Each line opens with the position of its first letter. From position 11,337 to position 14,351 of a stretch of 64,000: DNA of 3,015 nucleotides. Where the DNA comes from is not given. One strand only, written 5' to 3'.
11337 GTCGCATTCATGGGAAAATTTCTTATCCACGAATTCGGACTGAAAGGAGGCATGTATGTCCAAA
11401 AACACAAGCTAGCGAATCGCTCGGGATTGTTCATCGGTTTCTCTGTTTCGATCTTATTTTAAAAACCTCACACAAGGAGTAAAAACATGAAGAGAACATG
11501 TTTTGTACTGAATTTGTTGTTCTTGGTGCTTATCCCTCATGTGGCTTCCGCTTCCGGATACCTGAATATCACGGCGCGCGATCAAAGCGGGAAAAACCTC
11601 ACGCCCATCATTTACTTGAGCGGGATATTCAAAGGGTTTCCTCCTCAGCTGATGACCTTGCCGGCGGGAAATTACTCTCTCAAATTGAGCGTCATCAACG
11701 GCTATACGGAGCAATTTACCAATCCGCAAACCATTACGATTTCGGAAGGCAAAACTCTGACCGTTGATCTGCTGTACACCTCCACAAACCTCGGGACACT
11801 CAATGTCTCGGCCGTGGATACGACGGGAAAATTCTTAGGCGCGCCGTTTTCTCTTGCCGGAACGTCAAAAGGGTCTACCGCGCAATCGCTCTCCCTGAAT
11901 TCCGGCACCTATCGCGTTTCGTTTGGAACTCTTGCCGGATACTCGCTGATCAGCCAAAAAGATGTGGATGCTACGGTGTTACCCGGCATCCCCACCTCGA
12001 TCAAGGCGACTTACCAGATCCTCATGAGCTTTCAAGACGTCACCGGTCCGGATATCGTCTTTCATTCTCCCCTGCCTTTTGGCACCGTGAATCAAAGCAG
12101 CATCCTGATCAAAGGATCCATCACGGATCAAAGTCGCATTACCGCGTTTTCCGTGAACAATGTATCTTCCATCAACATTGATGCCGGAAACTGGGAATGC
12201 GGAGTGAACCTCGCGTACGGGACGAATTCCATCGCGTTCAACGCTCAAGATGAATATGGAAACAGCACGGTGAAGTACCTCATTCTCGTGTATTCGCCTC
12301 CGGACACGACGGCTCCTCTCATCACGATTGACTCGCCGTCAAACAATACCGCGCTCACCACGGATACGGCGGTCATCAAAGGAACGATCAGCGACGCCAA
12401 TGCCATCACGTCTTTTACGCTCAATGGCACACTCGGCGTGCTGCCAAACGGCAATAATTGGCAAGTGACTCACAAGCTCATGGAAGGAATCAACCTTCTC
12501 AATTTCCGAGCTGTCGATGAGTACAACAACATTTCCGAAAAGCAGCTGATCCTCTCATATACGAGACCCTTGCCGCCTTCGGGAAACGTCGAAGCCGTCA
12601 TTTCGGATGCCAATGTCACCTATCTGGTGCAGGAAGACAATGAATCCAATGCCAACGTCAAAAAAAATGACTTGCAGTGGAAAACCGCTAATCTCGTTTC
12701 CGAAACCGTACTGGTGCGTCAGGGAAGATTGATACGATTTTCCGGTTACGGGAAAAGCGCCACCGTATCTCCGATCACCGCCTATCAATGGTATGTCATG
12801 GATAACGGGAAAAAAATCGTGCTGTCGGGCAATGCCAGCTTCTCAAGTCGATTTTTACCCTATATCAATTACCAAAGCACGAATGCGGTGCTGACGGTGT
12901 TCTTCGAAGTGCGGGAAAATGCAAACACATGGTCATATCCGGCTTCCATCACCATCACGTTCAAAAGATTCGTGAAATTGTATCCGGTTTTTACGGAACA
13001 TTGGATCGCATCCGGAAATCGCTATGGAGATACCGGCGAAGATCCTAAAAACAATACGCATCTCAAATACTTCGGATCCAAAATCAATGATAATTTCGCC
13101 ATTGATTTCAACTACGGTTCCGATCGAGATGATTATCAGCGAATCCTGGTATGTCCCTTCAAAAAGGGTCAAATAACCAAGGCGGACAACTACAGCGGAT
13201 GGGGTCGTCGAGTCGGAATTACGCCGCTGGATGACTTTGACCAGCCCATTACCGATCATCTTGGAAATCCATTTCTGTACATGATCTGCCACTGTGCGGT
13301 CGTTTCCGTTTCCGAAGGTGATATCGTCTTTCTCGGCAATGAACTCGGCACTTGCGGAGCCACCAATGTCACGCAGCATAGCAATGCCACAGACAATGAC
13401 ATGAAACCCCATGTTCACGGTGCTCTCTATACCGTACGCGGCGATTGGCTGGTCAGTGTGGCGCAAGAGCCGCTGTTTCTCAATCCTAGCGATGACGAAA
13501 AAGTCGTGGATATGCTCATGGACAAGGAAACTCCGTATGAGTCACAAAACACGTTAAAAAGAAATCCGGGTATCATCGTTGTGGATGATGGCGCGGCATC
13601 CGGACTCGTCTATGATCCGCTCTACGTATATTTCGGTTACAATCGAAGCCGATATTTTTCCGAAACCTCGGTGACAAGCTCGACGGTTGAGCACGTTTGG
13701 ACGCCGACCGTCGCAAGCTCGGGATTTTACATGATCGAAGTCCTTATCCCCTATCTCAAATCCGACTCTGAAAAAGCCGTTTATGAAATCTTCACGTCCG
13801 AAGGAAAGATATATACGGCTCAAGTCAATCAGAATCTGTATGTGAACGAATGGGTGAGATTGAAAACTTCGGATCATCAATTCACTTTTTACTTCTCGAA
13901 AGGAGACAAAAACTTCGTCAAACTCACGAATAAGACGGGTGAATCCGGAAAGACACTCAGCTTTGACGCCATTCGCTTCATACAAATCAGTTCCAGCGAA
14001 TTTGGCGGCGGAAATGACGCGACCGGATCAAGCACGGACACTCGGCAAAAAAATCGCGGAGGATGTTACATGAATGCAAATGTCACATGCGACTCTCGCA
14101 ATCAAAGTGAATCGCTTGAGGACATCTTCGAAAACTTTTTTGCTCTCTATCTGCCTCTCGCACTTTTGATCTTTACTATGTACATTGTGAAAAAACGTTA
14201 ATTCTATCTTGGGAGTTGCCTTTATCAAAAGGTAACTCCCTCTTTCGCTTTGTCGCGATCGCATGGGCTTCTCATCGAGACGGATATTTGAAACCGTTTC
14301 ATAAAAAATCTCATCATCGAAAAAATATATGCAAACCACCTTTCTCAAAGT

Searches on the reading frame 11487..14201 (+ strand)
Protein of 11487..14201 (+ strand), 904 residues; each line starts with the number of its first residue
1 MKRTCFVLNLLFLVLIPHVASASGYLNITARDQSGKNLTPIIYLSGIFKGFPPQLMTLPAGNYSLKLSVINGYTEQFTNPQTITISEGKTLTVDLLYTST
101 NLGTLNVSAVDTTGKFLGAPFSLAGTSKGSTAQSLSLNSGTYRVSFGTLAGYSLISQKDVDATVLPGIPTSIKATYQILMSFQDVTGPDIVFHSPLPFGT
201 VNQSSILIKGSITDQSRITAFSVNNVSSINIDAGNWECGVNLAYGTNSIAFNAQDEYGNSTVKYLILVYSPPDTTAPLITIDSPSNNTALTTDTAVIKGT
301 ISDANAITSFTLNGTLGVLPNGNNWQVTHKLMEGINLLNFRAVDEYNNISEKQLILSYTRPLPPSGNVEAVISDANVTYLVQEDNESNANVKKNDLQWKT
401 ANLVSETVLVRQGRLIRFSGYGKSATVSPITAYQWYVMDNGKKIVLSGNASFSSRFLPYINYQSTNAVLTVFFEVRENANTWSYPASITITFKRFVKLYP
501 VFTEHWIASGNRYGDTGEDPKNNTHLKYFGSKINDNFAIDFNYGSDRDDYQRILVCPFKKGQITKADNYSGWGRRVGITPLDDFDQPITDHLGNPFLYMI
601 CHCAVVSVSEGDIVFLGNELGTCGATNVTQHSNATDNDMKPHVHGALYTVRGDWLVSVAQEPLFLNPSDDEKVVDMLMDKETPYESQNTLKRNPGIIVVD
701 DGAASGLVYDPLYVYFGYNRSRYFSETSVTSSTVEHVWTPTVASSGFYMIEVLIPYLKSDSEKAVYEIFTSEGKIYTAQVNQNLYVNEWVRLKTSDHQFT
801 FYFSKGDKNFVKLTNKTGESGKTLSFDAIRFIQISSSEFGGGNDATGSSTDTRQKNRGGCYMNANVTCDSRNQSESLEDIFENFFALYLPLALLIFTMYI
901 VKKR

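Call 34: find_encoding_contigs(protein=window:11487-14201:+, flank=10000, max_places=10)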
Protein window:11487-14201:+ (904 aa): no gene with exactly this product is on record in the collection.
